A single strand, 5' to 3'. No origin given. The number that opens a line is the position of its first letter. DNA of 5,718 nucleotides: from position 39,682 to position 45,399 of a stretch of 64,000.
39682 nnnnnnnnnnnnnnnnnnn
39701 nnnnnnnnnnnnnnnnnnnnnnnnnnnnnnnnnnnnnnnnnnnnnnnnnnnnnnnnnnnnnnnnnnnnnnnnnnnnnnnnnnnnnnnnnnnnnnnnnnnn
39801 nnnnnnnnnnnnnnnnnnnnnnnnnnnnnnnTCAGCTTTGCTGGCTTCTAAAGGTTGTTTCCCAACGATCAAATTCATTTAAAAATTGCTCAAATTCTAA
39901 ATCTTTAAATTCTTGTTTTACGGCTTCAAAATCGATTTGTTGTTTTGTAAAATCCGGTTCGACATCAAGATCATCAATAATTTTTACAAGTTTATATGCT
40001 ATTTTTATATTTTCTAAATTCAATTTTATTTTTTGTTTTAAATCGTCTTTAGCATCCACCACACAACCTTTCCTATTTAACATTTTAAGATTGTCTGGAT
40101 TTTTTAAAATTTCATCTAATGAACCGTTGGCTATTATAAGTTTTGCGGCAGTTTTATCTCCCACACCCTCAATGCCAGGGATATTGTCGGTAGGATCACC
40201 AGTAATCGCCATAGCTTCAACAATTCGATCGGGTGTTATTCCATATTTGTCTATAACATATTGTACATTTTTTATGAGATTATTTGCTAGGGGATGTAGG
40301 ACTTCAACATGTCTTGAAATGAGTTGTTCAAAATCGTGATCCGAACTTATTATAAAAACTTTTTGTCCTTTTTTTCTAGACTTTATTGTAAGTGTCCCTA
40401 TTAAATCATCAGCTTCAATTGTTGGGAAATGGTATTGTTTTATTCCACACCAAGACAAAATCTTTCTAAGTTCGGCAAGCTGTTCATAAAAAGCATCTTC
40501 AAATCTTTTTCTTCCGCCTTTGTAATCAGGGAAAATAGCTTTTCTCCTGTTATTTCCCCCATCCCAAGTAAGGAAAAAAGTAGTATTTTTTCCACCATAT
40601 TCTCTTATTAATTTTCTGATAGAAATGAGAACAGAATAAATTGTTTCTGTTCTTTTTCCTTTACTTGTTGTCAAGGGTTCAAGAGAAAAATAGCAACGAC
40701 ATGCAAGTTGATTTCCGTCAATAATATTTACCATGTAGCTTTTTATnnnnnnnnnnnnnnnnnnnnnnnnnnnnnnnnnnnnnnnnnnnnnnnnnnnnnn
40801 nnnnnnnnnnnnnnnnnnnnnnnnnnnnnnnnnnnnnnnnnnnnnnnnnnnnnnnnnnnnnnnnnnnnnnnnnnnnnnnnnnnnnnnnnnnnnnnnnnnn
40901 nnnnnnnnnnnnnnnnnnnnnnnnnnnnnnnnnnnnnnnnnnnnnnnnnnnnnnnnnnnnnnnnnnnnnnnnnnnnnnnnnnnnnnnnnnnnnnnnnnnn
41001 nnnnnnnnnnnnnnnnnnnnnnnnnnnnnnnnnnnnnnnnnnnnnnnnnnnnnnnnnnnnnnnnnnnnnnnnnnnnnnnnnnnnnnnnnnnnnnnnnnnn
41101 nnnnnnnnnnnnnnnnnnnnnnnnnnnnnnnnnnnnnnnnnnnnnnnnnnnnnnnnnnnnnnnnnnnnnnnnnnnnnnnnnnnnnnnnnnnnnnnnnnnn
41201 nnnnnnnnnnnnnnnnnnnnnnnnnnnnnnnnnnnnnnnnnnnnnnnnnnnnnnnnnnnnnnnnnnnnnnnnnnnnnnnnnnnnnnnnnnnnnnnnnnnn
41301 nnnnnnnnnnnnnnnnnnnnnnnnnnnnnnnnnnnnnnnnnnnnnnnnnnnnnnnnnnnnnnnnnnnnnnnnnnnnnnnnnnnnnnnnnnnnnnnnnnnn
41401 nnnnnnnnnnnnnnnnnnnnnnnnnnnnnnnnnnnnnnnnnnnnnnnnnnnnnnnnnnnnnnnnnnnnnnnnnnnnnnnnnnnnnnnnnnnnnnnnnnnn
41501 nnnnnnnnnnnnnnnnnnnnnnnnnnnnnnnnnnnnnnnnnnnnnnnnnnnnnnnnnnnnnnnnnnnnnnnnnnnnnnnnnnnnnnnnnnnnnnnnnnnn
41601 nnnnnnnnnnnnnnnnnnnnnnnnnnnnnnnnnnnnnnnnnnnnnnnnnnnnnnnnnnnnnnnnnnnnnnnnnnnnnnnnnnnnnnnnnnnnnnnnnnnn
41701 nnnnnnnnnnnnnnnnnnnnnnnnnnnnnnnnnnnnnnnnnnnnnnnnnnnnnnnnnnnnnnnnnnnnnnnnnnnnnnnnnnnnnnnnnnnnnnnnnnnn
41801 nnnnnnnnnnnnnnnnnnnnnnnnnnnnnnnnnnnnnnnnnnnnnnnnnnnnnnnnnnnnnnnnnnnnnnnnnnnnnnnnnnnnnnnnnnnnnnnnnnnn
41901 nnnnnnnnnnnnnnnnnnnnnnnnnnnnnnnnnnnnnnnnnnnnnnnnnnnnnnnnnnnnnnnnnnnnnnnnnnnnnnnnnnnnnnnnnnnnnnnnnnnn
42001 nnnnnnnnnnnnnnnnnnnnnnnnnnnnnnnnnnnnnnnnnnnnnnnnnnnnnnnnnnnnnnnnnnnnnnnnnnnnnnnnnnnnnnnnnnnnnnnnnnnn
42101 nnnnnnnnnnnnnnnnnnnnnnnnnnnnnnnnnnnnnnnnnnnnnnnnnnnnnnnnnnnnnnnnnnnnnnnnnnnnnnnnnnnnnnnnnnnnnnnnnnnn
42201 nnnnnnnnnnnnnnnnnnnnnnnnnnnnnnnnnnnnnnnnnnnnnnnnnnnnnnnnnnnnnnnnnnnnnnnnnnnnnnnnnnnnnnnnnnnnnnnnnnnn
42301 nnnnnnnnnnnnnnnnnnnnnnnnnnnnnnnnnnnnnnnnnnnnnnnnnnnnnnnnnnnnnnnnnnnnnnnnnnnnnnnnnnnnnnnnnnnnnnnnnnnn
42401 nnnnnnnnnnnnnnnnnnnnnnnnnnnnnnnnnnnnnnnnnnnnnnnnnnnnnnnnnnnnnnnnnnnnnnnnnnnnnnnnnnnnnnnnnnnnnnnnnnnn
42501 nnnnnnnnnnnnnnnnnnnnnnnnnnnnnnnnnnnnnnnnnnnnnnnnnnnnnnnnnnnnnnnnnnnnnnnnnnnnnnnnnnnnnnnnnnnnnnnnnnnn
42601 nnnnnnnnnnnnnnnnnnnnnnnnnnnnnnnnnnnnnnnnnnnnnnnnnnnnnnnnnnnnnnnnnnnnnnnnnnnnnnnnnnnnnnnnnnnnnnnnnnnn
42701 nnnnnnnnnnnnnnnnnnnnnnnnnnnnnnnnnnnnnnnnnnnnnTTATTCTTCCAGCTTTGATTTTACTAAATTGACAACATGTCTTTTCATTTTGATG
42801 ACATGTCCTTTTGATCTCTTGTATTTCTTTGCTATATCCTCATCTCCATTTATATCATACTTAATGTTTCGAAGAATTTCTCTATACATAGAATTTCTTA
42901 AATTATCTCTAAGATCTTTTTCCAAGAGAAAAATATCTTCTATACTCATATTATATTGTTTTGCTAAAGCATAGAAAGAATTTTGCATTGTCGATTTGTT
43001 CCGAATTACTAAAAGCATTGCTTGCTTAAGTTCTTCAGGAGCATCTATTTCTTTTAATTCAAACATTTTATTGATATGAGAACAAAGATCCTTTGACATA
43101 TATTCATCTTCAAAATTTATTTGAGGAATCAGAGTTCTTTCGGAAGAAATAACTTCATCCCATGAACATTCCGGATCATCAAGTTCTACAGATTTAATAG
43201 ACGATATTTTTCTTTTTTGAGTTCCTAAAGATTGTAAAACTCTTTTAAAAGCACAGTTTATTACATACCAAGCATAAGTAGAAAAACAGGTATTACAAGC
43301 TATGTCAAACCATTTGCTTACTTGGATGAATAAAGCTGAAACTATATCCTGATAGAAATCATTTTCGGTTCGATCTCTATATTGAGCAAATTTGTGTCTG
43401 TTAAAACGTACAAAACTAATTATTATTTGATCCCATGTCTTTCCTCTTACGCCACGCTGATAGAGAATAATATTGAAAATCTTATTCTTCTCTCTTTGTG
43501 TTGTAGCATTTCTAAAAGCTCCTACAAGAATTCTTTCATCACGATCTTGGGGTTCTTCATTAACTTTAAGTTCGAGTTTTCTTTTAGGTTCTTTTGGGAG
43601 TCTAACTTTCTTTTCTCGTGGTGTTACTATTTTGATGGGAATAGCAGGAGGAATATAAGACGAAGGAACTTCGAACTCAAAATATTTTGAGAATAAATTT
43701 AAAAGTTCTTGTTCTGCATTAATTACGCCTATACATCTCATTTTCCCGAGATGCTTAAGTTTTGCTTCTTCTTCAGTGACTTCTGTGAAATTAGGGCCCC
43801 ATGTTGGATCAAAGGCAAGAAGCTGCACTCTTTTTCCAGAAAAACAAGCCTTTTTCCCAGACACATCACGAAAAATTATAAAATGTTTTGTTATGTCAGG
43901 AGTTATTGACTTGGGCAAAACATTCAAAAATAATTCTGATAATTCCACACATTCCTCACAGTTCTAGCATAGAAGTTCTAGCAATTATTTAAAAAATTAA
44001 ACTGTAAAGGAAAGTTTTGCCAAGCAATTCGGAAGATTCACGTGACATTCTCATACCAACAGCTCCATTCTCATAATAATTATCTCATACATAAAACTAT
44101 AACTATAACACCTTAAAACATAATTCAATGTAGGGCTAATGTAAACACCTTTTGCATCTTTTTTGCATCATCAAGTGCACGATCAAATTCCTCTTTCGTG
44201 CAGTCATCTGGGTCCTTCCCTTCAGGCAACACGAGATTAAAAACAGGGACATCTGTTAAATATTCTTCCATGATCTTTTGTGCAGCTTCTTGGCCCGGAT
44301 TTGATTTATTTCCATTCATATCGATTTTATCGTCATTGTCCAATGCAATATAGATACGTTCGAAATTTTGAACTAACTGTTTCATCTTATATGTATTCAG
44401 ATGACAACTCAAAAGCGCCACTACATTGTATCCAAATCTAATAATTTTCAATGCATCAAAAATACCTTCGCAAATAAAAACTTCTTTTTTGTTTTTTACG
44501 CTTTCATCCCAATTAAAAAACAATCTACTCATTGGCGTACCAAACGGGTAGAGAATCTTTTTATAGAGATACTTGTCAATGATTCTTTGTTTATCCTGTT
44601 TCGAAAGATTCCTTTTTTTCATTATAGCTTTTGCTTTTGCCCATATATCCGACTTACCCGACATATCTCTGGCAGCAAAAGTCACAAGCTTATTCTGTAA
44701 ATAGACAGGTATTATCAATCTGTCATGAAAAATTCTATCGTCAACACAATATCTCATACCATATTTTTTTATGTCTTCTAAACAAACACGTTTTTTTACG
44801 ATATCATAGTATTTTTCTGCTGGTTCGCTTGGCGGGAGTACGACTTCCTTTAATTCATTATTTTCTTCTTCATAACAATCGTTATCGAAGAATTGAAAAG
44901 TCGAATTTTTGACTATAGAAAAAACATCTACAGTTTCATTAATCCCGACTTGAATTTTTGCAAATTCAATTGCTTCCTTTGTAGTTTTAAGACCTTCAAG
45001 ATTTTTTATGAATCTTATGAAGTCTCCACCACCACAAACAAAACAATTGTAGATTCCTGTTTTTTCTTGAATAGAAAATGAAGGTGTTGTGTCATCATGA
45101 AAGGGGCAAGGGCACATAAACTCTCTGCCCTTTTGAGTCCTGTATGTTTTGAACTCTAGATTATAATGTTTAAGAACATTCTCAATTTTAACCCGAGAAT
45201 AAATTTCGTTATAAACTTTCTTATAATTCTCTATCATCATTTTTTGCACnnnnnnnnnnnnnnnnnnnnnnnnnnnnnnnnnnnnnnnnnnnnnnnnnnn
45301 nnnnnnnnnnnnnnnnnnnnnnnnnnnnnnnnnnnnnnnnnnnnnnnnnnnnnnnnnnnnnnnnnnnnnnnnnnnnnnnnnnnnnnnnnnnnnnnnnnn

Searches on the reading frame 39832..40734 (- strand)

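Call 12: search_protein_families(library=phrogs, proteins=[window:39832-40734:-], max_evalue=0.00001)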
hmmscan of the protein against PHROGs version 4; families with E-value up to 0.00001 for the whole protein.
window:39832-40734:- (300 aa): 2 families
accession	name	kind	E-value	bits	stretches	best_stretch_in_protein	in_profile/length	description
phrog_107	-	DNA, RNA and nucleotide metabolism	3.1e-38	133.2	1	1-297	120-412/542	exonuclease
phrog_32545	-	unknown function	2.9e-06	28.1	1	52-157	48-163/186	-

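Call 84: search_protein_families(library=pfam, proteins=[window:39832-40734:-], max_evalue=0.0001)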
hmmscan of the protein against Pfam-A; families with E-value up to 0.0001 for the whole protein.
window:39832-40734:- (300 aa): 2 families
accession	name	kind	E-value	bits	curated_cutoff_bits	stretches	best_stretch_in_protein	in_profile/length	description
PF02739.22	5_3_exonuc_N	-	1.3e-36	126.3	34.3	1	3-165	3-164/164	5'-3' exonuclease, N-terminal resolvase-like domain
PF01367.25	5_3_exonuc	-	3.7e-21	75.8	40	1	166-264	1-88/97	5'-3' exonuclease, C-terminal SAM fold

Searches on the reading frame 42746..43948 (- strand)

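Call 4: search_protein_families(library=pfam, proteins=[window:42746-43948:-], max_evalue=0.01)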
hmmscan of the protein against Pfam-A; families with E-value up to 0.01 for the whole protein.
window:42746-43948:- (400 aa): 0 families

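Call 6: search_protein_families(library=phrogs, proteins=[window:42746-43948:-], max_evalue=0.001)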
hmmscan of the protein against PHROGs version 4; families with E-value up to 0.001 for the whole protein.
window:42746-43948:- (400 aa): 1 family
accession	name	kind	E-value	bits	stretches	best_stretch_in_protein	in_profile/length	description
phrog_6119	-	unknown function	3.7e-06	28.3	1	300-355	39-94/94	-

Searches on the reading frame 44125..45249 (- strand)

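Call 4: search_protein_families(library=pfam, proteins=[window:44125-45249:-], max_evalue=0.01)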
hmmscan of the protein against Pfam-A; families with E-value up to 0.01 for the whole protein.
window:44125-45249:- (374 aa): 5 families
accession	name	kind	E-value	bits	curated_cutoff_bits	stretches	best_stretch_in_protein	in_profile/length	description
PF01807.25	Zn_ribbon_DnaG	-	4.6e-17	62.1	24.9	1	10-98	3-87/98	CHC2 zinc finger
PF13155.12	Toprim_2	-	1.7e-11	44.7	22.1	1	258-349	1-86/88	Toprim-like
PF13362.12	Toprim_3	-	3.9e-11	43.7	27.2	1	257-352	2-90/95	Toprim domain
PF13662.12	Toprim_4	-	7.5e-07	29.7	25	1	256-331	2-75/85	Toprim domain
PF01751.28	Toprim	-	0.00014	22.4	23.1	1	256-307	1-67/96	Toprim domain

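Call 6: search_protein_families(library=phrogs, proteins=[window:44125-45249:-], max_evalue=0.001)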
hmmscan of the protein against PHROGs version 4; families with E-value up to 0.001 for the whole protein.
window:44125-45249:- (374 aa): 11 families
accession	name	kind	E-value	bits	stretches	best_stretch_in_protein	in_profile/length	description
phrog_47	-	DNA, RNA and nucleotide metabolism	1.4e-47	163.9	1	3-363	20-334/947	DNA primase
phrog_6444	-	DNA, RNA and nucleotide metabolism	6.2e-30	105.5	2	12-171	9-164/577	DNA primase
phrog_239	-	DNA, RNA and nucleotide metabolism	1.4e-19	71.5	1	27-362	20-308/801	DNA primase/helicase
phrog_360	-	DNA, RNA and nucleotide metabolism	7.8e-16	59.4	1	19-97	5-83/133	DNA primase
phrog_11992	-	unknown function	5.6e-13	50.5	1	15-94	6-76/177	-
phrog_849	-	DNA, RNA and nucleotide metabolism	8.2e-13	49.1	1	245-361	229-338/435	DNA primase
phrog_18097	-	DNA, RNA and nucleotide metabolism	5.2e-12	46.7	1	39-102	28-92/199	DNA primase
phrog_510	-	DNA, RNA and nucleotide metabolism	2.1e-10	41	1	4-96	8-96/667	DNA primase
phrog_6088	-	DNA, RNA and nucleotide metabolism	2.5e-06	27.2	1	30-356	8-285/772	DNA primase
phrog_2304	-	DNA, RNA and nucleotide metabolism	3.1e-06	28.4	1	27-85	20-75/133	DNA primase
phrog_1139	-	DNA, RNA and nucleotide metabolism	1.2e-05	24.6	1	248-308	167-231/895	DNA primase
